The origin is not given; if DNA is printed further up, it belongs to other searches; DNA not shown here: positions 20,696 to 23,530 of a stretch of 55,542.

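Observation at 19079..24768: Tat-exported molybdoenzyme operon in FeS-NrfD-Mo-TorD order with an extra periplasmic gene; substrate cannot be assigned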

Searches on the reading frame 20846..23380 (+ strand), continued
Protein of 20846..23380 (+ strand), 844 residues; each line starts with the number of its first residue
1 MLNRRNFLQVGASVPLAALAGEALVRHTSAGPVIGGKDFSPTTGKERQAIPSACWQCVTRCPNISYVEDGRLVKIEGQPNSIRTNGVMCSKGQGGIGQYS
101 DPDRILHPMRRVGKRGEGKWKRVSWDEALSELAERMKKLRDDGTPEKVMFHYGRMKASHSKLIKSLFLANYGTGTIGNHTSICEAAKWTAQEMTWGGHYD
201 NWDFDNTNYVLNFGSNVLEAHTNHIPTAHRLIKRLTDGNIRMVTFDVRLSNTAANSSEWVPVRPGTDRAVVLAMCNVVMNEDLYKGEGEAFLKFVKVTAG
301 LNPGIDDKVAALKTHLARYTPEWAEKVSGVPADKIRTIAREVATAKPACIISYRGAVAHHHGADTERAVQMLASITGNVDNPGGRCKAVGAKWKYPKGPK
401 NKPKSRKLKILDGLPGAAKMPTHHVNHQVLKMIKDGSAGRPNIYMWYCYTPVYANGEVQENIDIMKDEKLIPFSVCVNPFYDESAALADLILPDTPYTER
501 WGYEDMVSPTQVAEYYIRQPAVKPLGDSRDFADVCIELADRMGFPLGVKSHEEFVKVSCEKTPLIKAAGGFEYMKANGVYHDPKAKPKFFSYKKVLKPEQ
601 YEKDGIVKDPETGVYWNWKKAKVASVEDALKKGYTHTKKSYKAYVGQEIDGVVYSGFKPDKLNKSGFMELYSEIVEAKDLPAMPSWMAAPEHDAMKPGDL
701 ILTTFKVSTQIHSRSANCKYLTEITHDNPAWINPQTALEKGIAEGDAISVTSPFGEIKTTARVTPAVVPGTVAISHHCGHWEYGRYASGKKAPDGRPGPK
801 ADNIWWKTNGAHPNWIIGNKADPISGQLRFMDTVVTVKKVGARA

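Call 17: search_protein_families(library=ncbifam, proteins=[L048:7986-10625:+, L048:6317-7093:+, L048:7104-7961:+, L048:10700-11545:+, L048:2388-3986:-, L048:3700-5877:-, L048:11451-12014:+, L048:12011-12706:+, L048:12576-14279:+], max_evalue=0.00001)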
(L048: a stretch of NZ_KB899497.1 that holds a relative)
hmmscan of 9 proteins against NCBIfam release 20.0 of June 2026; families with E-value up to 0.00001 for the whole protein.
L048:7986-10625:+ (879 aa): 25 families
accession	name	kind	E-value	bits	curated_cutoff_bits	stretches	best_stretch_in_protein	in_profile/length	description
NF012032.0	PRK15488.1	equivalog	3.6e-102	342.7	694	3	5-372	2-362/759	thiosulfate reductase PhsA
TIGR02166.1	dmsA_ynfE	subfamily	6.1e-78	262.7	777.7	2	6-551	1-579/794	DMSO/selenate family reductase complex A subunit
TIGR01591.1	Fdh-alpha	equivalog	1.4e-59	201.9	666.25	2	56-374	3-320/672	formate dehydrogenase subunit alpha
NF041884.1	selenate_YnfF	exception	1.1e-53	182.3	1650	1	6-376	1-402/798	selenate/tellurate reductase subunit YnfF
NF041714.1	arsenate_red_ArrA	equivalog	5.2e-53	180.3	1600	3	6-289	3-294/848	arsenate respiratory reductase molybdopterin-containing subunit ArrA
NF041885.1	selenate_YnfE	exception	1.5e-51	175.2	1675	1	6-584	3-619/805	selenate/tellurate reductase subunit YnfE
NF011566.1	PRK14990.1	exception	4.2e-51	173.9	1600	1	52-380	71-426/814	dimethylsulfoxide reductase subunit A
TIGR03479.1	DMSO_red_II_alp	subfamily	1.8e-49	168.6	984.75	2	81-292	95-308/913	molybdopterin-dependent oxidoreductase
NF041783.2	mnquin_red_QrcB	equivalog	3.8e-45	154.3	440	2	8-486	5-463/695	menaquinone reductase molybdopterin-binding-like subunit QrcB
NF011567.1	PRK14991.1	equivalog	2.8e-39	134.6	1750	3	76-137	127-187/1022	tetrathionate reductase subunit TtrA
TIGR01553.1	formate-DH-alph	equivalog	7.2e-38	130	814.2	1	6-293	2-306/1009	formate dehydrogenase-N subunit alpha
NF047855.1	AssmNtatRedNasC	equivalog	5.1e-37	127.5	1100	1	48-372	17-344/708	assimilatory nitrate reductase catalytic subunit NasC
NF010055.0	PRK13532.1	equivalog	1e-27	96.7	904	1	5-293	2-293/830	nitrate reductase catalytic subunit NapA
TIGR00509.1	bisC_fam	subfamily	4.7e-27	94.6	1017.55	2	116-370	65-342/772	molybdopterin guanine dinucleotide-containing S/N-oxide reductase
NF041513.1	formate_DH_Act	exception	2.2e-24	85.4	1400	1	53-294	44-298/1067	formate dehydrogenase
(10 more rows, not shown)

L048:6317-7093:+ (258 aa): 23 families
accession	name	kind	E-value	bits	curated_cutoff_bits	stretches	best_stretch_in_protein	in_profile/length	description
NF011569.0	PRK14993.1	equivalog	3.7e-65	219.8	416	1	28-229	30-226/244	tetrathionate reductase subunit TtrB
NF045797.1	DsrO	equivalog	2.7e-59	200.5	200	1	20-225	21-234/235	sulfate reduction electron transfer complex DsrMKJOP subunit DsrO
NF041715.1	arsenate_red_ArrB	equivalog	1.4e-55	188.4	450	2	42-144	2-103/233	arsenate respiratory reductase iron-sulfur subunit ArrB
TIGR03149.1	cyt_nit_nrfC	equivalog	5e-49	166.7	377.6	1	32-229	28-220/225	cytochrome c nitrite reductase Fe-S protein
TIGR03478.1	DMSO_red_II_bet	subfamily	1.9e-40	138.8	480.7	1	76-227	110-255/321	DMSO reductase family type II enzyme, iron-sulfur subunit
NF042979.1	EthbenzDh_ebdB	equivalog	3e-36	125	740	1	76-237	132-286/354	ethylbenzene dehydrogenase subunit beta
NF041782.1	mnquin_red_QrcC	equivalog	5.9e-36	124.3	400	1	43-227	1-227/239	menaquinone reductase iron-sulfur cluster-binding subunit QrcC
TIGR02951.1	DMSO_dmsB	equivalog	8.5e-36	123.4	214.1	1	44-195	3-155/161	DMSO/selenate family reductase complex B subunit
TIGR01660.1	narH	equivalog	4.5e-27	94.6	524.05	1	80-195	166-274/492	nitrate reductase subunit beta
NF008134.0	PRK10882.1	equivalog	1.1e-25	90.5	263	1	36-209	32-224/329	hydrogenase 2 operon protein HybA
NF038355.1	FDH3_beta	equivalog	1.3e-24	87.3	240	1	43-167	3-121/180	formate dehydrogenase FDH3 subunit beta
NF045715.1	sulf_resp_HmcB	equivalog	1.5e-24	86.7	420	1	42-195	36-200/307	sulfate respiration complex iron-sulfur protein HmcB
TIGR01582.1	FDH-beta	equivalog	1.1e-22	80.5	334.7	1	97-198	93-187/283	formate dehydrogenase subunit beta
NF009408.0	PRK12769.1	equivalog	3.6e-21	75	1003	1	45-187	5-141/659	formate-dependent uric acid utilization protein AegA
NF007658.0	PRK10330.1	equivalog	1.3e-18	67.1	260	1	45-191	5-155/181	electron transport protein HydN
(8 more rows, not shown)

L048:7104-7961:+ (285 aa): 2 families
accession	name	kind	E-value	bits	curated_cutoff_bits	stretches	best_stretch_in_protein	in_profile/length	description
NF011568.0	PRK14992.1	equivalog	7e-16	58.5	314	1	9-281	16-291/341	tetrathionate reductase subunit TtrC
TIGR03148.1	cyt_nit_nrfD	equivalog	6.8e-11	42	347.6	0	119-181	142-206/316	cytochrome c nitrite reductase subunit NrfD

L048:10700-11545:+ (281 aa): 1 family
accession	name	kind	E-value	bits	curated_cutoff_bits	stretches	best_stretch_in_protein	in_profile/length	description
TIGR03482.1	DMSO_red_II_cha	subfamily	2.5e-10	40.7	152.3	1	33-229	1-196/197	DMSO reductase family type II enzyme chaperone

L048:2388-3986:- (532 aa): 74 families (the best 25 are shown)
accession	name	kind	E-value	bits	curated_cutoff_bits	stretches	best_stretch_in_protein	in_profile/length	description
TIGR01818.1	ntrC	equivalog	2.1e-108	363.1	558.6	1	94-456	3-371/463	nitrogen regulation protein NR(I)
NF008469.0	PRK11361.1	equivalog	6.3e-108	361.4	714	1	89-527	4-457/461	acetoacetate metabolism transcriptional regulator AtoC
NF011695.0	PRK15115.1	equivalog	2.4e-101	339.7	763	1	89-523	6-435/445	two-component system response regulator GlrR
TIGR02915.1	PEP_resp_reg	equivalog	9e-98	328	502.6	1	94-526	3-444/445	PEP-CTERM-box response regulator transcription factor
NF008176.1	PRK10923.1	equivalog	3.6e-97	325.9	620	1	94-445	8-364/469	nitrogen regulation protein NR(I)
NF007689.0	PRK10365.1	equivalog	9.5e-96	321.3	760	1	97-523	12-441/441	sigma-54-dependent response regulator transcription factor ZraR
NF041552.1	TF_PrdR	equivalog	1.7e-95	320.5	795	1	220-522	268-574/577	sigma-54 dependent transcriptional regulator PrdR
TIGR01817.1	nifA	equivalog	1.2e-91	308.2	528.85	1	222-458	199-434/534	nif-specific transcriptional activator NifA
NF050807.1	TransRegFlbDCaul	equivalog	3.4e-90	303.1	750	1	175-527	83-441/454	sigma-54-dependent transcriptional regulator FlbD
TIGR02329.1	propionate_PrpR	equivalog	6.5e-89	298.9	499.2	1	219-522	212-525/526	propionate catabolism operon regulatory protein PrpR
NF038308.1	RNA_repair_RtcR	equivalog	4.8e-87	293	650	1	224-464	185-434/530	RNA repair transcriptional activator RtcR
NF003451.0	PRK05022.1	equivalog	4.9e-87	292.8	476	1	218-527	189-511/512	nitric oxide reductase transcriptional regulator NorR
NF051870.1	NAssimRespRegNtrX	equivalog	2e-85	287.4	600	1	94-526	6-452/452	nitrogen assimilation response regulator NtrX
NF049963.1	RespRegFlgRCampy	domain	1.2e-84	284.7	750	1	93-522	4-425/429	fla regulon two-component system response regulator FlgR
NF011953.0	PRK15424.1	equivalog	1.9e-84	284.2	703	1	219-523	219-533/538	propionate catabolism operon regulatory protein PrpR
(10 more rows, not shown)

L048:3700-5877:- (725 aa): 73 families (the best 25 are shown)
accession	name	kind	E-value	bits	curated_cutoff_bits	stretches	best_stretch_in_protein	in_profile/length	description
NF008468.0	PRK11360.1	equivalog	8.2e-43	146.7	646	1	489-716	378-612/616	two-component system sensor histidine kinase AtoS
NF007688.0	PRK10364.1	equivalog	3.8e-34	118.2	479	1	488-714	221-453/460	two-component system sensor histidine kinase ZraS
NF052574.1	HisKinEspCMyxo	equivalog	3.2e-28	98.4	1200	1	488-718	398-643/785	serine histidine kinase EspC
NF010411.0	PRK13837.1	equivalog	1.6e-25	89.3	647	1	489-721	432-684/828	two-component system VirA-like sensor kinase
NF038348.1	T2SS_HK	subfamily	2.1e-24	85.9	450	2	611-711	469-572/574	histidine kinase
NF008312.0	PRK11100.1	equivalog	2.9e-24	85.7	356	1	260-707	21-469/477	two-component system sensor histidine kinase CreC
NF053867.1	SprKinKinDBac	equivalog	1.2e-23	83.3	775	1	488-712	267-497/500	sporulation kinase KinD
NF052573.1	HisKinEspAMyxo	equivalog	8.6e-21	73.6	1400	2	614-709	504-608/755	serine histidine kinase EspA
NF011874.0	PRK15347.1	equivalog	2.2e-20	72.4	852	1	403-715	282-617/921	two component system sensor kinase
TIGR01386.1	cztS_silS_copS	subfamily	2.7e-20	72.8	292.55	1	420-711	167-457/457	heavy metal sensor histidine kinase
NF058527.1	HistKinChvGCaul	equivalog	2.8e-20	72.5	740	1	423-699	233-514/535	two-component sensor histidine kinase ChvG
NF047497.1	HK_LIC_12097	equivalog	3.8e-20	71.9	500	1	484-712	127-366/367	LIC_12097 family sensor histidine kinase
NF046044.1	PnpS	equivalog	8.1e-20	71.2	400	1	514-711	177-390/390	two-component system histidine kinase PnpS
TIGR02916.1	PEP_his_kin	equivalog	8.9e-20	70.8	300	1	491-711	459-679/679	XrtA/PEP-CTERM system histidine kinase PrsK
NF040750.1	tetrathio_HK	equivalog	7e-19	67.7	750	1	487-700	321-541/555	tetrathionate respiration histidine kinase TtrS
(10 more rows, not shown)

L048:11451-12014:+ (187 aa): 0 families

L048:12011-12706:+ (231 aa): 0 families

L048:12576-14279:+ (567 aa): 33 families (the best 25 are shown)
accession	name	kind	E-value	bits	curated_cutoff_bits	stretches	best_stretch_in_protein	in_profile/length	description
TIGR04041.1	activase_YjjW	hypoth_equivalog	8e-14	51.7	250.2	2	219-282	44-108/276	YjjW family glycine radical enzyme activase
NF043069.1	T4HPD_activ_SAM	equivalog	3.7e-13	49.5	425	1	215-282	50-119/299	trans-4-hydroxy-L-proline dehydratase activase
NF058577.1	FdxA_fam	equivalog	1.9e-11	44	65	1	455-506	1-48/52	4Fe-4S ferredoxin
NF005504.0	PRK07118.1-3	equivalog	7.3e-11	41.9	437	1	221-270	224-273/293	Fe-S cluster domain-containing protein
TIGR02700.1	flavo_MJ0208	hypoth_equivalog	8.5e-11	41.6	251.35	1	215-263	147-195/234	dihydromethanopterin reductase (acceptor)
NF041836.1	rnfB_Methano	equivalog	1.4e-10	41.1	445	1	458-509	213-260/265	Rnf electron transport complex subunit RnfB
NF038196.1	ferrodoxin_EFR1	subfamily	2.2e-10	41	75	1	218-263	186-230/242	EFR1 family ferrodoxin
NF004541.0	PRK05888.2-2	equivalog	2.7e-10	40.3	217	1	460-517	60-117/168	NADH-quinone oxidoreductase subunit NuoI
NF005505.0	PRK07118.1-4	equivalog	4e-10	39.6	378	1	458-509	213-260/265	Fe-S cluster domain-containing protein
TIGR04105.1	FeFe_hydrog_B1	subfamily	1.3e-09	37.3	450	1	222-261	119-158/462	monomeric [FeFe] hydrogenase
TIGR02179.1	PorD_KorD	subfamily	2e-09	37.4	60.05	1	462-511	26-72/78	2-oxoacid:acceptor oxidoreductase, delta subunit, pyruvate/2-ketoisovalerate family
NF048010.1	SfplDhtActHpsHDes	equivalog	3.7e-09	35.8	430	1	217-264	59-107/298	(2S)-3-sulfopropanediol dehydratase activating enzyme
NF005503.0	PRK07118.1-2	equivalog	5.8e-09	35.6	252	0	222-261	144-183/292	RnfABCDGE type electron transport complex subunit B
TIGR03294.1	FrhG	equivalog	8.1e-09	35.5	245.5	0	407-509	123-217/228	coenzyme F420 hydrogenase subunit gamma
NF040684.1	PorD_Arch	equivalog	1.3e-08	34.8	120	0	462-508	33-76/85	pyruvate synthase subunit PorD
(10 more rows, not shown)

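Call 19: search_dna_similar(query=window:20846-23380:+, collection=plasmids, mode=protein, max_rows=40, max_evalue=1e-20)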
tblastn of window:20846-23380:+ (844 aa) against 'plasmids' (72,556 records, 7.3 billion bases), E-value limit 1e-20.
Records with a match: 401; places in all: 448; records where one place covers at least 80% of the query: 33.
Best place of each record, by identity: <60% 401.
By first word of the organism name: Escherichia 137; Pseudosulfitobacter 47; Azospirillum 29; Pantoea 14; Sulfitobacter 14; Deinococcus 12; Salmonella 11; Agrobacterium 10; Sinorhizobium 10; Rahnella 7; and 66 more.
By predicted mobility (MOB-suite, as given by PLSDB): non-mobilizable 271; mobilizable 98; conjugative 32.
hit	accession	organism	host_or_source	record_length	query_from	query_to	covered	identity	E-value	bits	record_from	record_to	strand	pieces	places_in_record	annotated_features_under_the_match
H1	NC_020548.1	Azoarcus sp. KH32C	-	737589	34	841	96%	39.2%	5e-160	524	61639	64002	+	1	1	molybdopterin-dependent oxidoreductase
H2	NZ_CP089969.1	Cereibacter azotoformans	Owen's River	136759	2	839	99%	27.9%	3e-64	243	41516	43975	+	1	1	molybdopterin-dependent oxidoreductase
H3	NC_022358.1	Sulfuricella denitrificans skB26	-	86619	52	840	89%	28.9%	8e-33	260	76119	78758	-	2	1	molybdopterin-dependent oxidoreductase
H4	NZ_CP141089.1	Escherichia coli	Homo sapiens,Infected Human Urine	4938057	56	816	90%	27.5%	6e-51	202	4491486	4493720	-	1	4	none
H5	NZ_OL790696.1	Escherichia coli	-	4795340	56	816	90%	27.5%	9e-50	198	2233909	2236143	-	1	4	none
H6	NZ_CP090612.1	Escherichia coli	pig,lung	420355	56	816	90%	27.3%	2e-50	200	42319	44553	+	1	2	ynfE: selenate/tellurate reductase subunit YnfE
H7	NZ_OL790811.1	Proteus mirabilis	-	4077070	2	781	92%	26.4%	5e-60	230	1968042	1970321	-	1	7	none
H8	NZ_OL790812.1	Proteus mirabilis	-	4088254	2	781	92%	26.4%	5e-60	230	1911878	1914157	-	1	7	none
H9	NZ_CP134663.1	Escherichia coli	Larus michahellis,bacteria,cloaca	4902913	56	816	90%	26.8%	7e-51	202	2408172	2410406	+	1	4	none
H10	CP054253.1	Escherichia coli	Homo sapiens,bone infection of foot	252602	56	816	90%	26.8%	5e-51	202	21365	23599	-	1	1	dimethyl sulfoxide reductase subunit A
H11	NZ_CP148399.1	Escherichia coli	Homo sapiens,single cell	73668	2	781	92%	26.1%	3e-52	206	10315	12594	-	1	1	dmsA: dimethylsulfoxide reductase subunit A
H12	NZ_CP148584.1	Escherichia coli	Homo sapiens,single cell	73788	2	781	92%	26.1%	3e-52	206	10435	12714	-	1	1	dmsA: dimethylsulfoxide reductase subunit A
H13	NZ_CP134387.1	Escherichia coli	Homo sapiens,feces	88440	2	781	92%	26.1%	3e-52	206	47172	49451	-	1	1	dmsA: dimethylsulfoxide reductase subunit A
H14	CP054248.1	Escherichia coli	Homo sapiens,bone infection of foot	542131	2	781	92%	26.1%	3e-52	206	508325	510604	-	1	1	dmsA: dimethylsulfoxide reductase subunit A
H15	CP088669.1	Escherichia coli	Homo sapiens,blood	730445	2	781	92%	26.1%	3e-52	206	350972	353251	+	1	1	dmsA: dimethylsulfoxide reductase subunit A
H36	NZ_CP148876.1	Salmonella enterica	Homo sapiens,single cell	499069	2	544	64%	30.6%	2e-53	210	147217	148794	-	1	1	phsA: thiosulfate reductase PhsA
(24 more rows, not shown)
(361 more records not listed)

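Call 20: find_encoding_contigs(protein=P0001, flank=10000, max_places=3)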
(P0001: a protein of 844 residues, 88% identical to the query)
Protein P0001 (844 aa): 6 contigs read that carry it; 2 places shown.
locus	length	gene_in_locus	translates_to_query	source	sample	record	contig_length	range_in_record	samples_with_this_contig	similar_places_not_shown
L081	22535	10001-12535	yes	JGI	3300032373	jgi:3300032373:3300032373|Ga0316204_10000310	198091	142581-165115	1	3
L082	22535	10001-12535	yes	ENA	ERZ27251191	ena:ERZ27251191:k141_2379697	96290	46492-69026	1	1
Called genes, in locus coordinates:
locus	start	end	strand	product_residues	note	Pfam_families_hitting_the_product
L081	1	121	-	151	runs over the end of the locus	PF07883:Cupin_2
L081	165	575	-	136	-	-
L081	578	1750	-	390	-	PF02771:Acyl-CoA_dh_N, PF02770:Acyl-CoA_dh_M, PF00441:Acyl-CoA_dh_1, PF08028:Acyl-CoA_dh_2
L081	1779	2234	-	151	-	PF03061:4HBT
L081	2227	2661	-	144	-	PF13279:4HBT_2, PF03061:4HBT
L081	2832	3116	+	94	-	-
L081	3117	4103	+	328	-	PF00389:2-Hacid_dh, PF02826:2-Hacid_dh_C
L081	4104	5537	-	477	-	PF00015:MCPsignal, PF13682:CZB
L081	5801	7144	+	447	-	PF07690:MFS_1, PF00083:Sugar_tr (weak), PF07690:MFS_1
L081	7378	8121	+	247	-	PF00027:cNMP_binding, PF13545:HTH_Crp_2, PF00325:Crp (weak)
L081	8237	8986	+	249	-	PF13187:Fer4_9 (weak), PF13237:Fer4_10 (weak), PF13247:Fer4_11, PF12838:Fer4_7, PF13187:Fer4_9 (weak), PF00037:Fer4 (weak), PF12797:Fer4_2 (weak), PF12837:Fer4_6 (weak)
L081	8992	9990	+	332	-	PF03916:NrfD, PF14589:NrfD_2 (weak)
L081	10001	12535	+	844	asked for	PF04879:Molybdop_Fe4S4, PF00384:Molybdopterin, PF01568:Molydop_binding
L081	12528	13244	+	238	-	PF02613:Nitrate_red_del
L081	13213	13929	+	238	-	-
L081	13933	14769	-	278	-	PF03447:NAD_binding_3, PF01958:Asp_DH_C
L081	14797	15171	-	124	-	PF00376:MerR, PF13411:MerR_1, PF09278:MerR-DNA-bind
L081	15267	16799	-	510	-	PF04295:GD_AH_second, PF20629:GD_AH_C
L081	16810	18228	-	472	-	PF03448:MgtE_N, PF00571:CBS, PF01769:MgtE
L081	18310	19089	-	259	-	PF00072:Response_reg (weak)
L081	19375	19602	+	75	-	-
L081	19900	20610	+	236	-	PF21948:LplA-B_cat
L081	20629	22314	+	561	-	PF02743:dCache_1, PF00512:HisKA, PF02518:HATPase_c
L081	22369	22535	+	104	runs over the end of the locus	PF10115:HlyU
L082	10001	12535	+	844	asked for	PF04879:Molybdop_Fe4S4, PF00384:Molybdopterin, PF01568:Molydop_binding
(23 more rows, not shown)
